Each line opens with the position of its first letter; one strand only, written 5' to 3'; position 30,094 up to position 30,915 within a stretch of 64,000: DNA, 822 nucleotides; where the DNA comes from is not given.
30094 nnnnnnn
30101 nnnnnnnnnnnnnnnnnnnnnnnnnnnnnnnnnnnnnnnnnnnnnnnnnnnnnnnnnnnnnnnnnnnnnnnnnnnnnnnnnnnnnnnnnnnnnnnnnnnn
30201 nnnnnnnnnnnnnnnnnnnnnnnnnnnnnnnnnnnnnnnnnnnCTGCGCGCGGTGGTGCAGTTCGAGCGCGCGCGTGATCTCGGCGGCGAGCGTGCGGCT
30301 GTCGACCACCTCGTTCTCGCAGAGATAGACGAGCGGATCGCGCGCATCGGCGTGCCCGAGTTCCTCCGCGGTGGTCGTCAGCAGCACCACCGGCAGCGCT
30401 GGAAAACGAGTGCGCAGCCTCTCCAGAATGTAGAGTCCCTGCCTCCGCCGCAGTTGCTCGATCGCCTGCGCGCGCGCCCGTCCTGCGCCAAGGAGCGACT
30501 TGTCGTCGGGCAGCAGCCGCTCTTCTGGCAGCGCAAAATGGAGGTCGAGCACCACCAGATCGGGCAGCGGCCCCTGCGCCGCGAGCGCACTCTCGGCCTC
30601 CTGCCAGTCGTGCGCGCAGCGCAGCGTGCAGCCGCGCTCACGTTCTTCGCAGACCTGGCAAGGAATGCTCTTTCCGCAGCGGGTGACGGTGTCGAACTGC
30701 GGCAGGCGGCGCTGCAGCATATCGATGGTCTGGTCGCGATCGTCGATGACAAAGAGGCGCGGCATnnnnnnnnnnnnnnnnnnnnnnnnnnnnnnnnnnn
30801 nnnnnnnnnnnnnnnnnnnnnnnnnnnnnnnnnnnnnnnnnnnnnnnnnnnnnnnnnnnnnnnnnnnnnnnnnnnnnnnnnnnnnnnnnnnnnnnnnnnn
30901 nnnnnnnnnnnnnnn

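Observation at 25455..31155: Overlapping four-gene regulatory operon: hypothetical protein, sigma-54 activator with a C-x5-C-x2-C-x6-C-x3-C insert in its receiver-like domain, TPR kinase with atypical H-box, stand-alone receiver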

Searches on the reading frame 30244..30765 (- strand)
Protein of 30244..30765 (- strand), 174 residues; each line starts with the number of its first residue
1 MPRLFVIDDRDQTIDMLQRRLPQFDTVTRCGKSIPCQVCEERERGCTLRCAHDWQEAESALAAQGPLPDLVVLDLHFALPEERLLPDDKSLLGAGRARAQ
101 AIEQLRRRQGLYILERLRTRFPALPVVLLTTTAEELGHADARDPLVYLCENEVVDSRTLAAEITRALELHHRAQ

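Call 43: predict_structure(alignment_id=A4)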
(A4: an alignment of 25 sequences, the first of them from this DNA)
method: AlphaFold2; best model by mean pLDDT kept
length: 174 residues; sequences in the alignment: 25
mean_pLDDT: 81.4   pTM: 0.79
mean pLDDT of the five models: 81.4, 77.0, 74.0, 73.2, 72.8
residues with pLDDT >= 90: 35; 70-90: 111; 50-70: 28; < 50: 0
segments of 3 or more residues with pLDDT < 50: none
pLDDT, mean of each block of 10 residues (from residue 1): 86 86 89 84 86 91 91 73 68 78 80 89 88 66 74 72 85 76
secondary structure, 60 per line:
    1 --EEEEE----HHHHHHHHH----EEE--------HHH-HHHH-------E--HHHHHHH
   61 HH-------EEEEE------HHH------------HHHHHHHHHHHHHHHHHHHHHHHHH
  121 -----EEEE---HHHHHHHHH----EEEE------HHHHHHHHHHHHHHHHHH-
elements in order: E3-7 H12-20 E25-27 H40-43 H54-62 E70-74 H96-120 E126-129 H133-141 E146-149 H156-173

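Call 53: search_solved_structures(query=A4, max_evalue=1, show_alignments=4)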
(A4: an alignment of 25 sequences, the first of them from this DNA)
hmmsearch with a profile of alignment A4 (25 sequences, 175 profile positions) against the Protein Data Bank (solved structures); distinct sequences matched with E-value up to 1: 15.
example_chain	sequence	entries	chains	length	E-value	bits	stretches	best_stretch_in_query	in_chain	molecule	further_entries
2zwm_A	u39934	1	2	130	0.00014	24.7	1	41-76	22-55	Transcriptional regulatory protein yycF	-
3f6p_A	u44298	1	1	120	0.00015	24.5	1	41-76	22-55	Transcriptional regulatory protein yycF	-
1mvo_A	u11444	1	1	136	0.03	17.1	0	109-138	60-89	PhoP response regulator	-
4d6x_A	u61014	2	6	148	0.047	16.4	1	108-133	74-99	BACTERIAL REGULATORY, FIS FAMILY PROTEIN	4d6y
1dc7_A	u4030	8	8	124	0.077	15.8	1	109-138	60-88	NITROGEN REGULATION PROTEIN | NITROGEN REGULATION PROTEIN NR(I) | NTRC RECEIVER DOMAIN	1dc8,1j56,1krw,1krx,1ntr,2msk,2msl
5ep0_A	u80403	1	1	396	0.11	15.2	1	110-153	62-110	Putative repressor protein luxO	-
7of2_C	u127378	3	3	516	0.33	13.7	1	92-135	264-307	Putative GTP-binding protein 6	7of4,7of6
9zzv_A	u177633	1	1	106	0.41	13.4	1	126-171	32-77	Orthogonal T-cell receptor alpha constant domain (combiC26a)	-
2qr3_A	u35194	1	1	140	0.46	13.2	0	109-135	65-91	Two-component system response regulator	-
5m7n_A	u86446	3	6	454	0.47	13.2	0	108-132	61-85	Nitrogen assimilation regulatory protein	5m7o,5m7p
6ifh_A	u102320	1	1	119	0.55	13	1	109-135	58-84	Sporulation initiation phosphotransferase F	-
1oyw_A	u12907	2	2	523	0.64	12.8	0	114-141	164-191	ATP-dependent DNA helicase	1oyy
9dvt_R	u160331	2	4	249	0.67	12.7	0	106-138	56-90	DNA-binding dual master transcriptional regulator RpaA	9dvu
7w9h_A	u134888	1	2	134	0.68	12.7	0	110-135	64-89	Response regulator protein FleR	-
5tez_I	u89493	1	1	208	0.91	12.3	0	126-169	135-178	TCR F50 alpha chain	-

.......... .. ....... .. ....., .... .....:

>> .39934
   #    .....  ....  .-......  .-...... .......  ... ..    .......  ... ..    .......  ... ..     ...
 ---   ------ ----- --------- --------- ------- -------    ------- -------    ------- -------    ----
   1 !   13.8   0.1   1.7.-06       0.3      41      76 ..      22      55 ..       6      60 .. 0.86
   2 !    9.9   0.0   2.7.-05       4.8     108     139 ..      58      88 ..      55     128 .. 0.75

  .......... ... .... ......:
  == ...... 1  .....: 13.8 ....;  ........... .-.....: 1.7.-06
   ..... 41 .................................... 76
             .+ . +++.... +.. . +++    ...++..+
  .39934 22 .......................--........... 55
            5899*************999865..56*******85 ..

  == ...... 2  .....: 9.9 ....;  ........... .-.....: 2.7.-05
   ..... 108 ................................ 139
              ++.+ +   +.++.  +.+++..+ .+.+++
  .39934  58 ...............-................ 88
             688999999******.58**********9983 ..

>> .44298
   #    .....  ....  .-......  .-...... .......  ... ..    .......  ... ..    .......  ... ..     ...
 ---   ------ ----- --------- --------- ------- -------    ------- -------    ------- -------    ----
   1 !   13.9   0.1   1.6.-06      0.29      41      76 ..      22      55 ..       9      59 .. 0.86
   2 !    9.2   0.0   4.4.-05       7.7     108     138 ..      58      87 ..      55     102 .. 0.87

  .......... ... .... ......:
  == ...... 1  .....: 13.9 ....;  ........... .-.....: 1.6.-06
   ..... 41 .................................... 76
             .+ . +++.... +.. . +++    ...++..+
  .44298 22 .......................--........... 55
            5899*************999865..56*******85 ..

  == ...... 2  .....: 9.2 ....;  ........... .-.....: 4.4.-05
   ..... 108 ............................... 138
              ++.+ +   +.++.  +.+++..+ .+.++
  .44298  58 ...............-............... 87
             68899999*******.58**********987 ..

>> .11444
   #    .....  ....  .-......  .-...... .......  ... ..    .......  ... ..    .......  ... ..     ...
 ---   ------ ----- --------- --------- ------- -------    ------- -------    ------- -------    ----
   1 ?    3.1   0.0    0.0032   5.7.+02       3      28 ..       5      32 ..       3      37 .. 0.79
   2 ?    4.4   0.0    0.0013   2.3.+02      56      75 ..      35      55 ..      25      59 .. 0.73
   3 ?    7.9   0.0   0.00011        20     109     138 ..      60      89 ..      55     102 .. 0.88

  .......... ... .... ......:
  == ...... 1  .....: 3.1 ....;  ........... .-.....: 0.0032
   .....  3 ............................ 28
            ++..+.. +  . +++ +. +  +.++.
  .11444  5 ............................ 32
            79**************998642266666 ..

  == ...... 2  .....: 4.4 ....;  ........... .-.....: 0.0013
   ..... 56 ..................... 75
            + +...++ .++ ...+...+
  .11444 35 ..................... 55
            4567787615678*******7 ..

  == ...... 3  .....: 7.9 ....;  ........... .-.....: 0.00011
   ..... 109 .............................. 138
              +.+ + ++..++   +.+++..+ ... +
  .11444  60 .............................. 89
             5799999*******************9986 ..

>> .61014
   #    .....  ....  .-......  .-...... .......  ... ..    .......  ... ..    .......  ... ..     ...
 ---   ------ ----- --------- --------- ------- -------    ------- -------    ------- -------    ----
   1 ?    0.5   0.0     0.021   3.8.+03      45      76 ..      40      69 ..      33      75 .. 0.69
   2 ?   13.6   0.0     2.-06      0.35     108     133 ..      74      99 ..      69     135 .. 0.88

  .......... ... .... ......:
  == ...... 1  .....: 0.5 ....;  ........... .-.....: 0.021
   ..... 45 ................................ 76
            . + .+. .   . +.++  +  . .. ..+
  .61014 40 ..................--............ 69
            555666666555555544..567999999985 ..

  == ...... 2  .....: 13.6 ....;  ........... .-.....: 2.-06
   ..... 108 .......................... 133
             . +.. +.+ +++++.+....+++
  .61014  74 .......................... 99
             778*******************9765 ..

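Call 81: search_protein_representatives(alignment_id=A4)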
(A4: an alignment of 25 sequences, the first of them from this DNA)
Query: 25 sequences, 175 profile positions. Proteins with E-value up to 0.001 (for the whole library): 119; up to 1e-10: 76; up to 1e-30: 23. The best 119 are listed.
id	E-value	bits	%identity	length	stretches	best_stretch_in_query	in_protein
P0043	3.4e-92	323.1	-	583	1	1-175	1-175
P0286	4.0e-86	303.3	-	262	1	1-175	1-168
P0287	2.4e-73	261.7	-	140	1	1-138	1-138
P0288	1.5e-68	246.1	-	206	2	96-173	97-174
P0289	9.5e-67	240.2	-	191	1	1-150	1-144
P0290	3.6e-66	238.3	-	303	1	16-150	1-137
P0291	6.6e-54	198.4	-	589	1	43-175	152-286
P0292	1.0e-53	197.8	-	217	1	1-131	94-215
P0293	4.2e-51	189.2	-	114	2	1-68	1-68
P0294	3.1e-48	179.9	-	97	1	1-97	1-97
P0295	1.7e-47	177.5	-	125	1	1-91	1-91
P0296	5.2e-47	175.9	-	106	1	21-126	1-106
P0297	5.0e-46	172.7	-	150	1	16-120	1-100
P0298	2.9e-44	167.0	-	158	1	46-175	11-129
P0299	2.0e-42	161.0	-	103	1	1-80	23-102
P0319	5.3e-26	107.5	-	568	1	2-173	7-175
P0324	2.6e-23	98.7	-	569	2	51-169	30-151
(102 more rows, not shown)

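Call 83: find_encoding_contigs(protein=P0319, flank=8000, max_places=2)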
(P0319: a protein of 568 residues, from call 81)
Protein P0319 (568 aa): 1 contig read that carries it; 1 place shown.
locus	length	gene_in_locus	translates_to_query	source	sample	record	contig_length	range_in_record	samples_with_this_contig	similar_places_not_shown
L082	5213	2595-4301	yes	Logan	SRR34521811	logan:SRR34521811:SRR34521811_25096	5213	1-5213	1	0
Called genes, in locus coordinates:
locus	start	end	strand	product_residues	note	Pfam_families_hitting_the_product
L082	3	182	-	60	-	?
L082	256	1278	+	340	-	PF12625:Arabinose_bd, PF12833:HTH_18, PF00165:HTH_AraC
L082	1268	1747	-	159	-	-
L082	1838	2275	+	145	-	-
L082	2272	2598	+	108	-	-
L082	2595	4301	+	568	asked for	PF00158:Sigma54_activat, PF13191:AAA_16 (weak), PF14532:Sigma54_activ_2, PF07728:AAA_5, PF25601:AAA_lid_14 (faint)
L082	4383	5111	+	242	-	PF01618:MotA_ExbB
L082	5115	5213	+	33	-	?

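Call 84: find_encoding_contigs(protein=P0324, flank=8000, max_places=2)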
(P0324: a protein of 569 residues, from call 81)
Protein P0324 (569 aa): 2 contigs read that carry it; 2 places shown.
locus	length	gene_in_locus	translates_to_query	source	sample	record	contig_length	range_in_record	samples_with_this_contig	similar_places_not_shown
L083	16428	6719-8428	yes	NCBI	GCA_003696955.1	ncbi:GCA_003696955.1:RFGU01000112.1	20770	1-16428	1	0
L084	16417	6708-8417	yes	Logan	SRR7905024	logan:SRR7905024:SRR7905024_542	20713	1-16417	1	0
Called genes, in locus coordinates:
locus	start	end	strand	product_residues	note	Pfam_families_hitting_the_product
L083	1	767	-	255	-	PF00202:Aminotran_3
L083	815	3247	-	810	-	PF00069:Pkinase, PF07714:PK_Tyr_Ser-Thr, PF13428:TPR_14 (faint), PF14559:TPR_19 (faint)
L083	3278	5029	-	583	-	PF02554:CstA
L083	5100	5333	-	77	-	-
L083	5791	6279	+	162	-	-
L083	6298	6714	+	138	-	-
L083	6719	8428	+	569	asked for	PF00072:Response_reg (faint), PF00158:Sigma54_activat, PF01078:Mg_chelatase (faint), PF14532:Sigma54_activ_2, PF00004:AAA (weak), PF07728:AAA_5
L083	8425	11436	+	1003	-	PF13424:TPR_12 (faint), PF13428:TPR_14 (faint), PF00515:TPR_1 (faint), PF13432:TPR_16 (weak), PF07719:TPR_2 (weak), PF13414:TPR_11 (weak), PF13432:TPR_16 (weak), PF14559:TPR_19 (weak), +2 more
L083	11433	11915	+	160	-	PF00072:Response_reg (faint)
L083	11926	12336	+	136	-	PF03061:4HBT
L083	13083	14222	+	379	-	PF01118:Semialdhyde_dh, PF22698:Semialdhyde_dhC_1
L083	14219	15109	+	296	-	PF00696:AA_kinase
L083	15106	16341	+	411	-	PF01546:Peptidase_M20, PF07687:M20_dimer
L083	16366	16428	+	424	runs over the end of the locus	PF01595:CNNM, PF00571:CBS, PF03471:CorC_HlyC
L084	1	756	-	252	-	?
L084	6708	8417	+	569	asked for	PF00072:Response_reg (faint), PF00158:Sigma54_activat, PF01078:Mg_chelatase (faint), PF14532:Sigma54_activ_2, PF00004:AAA (weak), PF07728:AAA_5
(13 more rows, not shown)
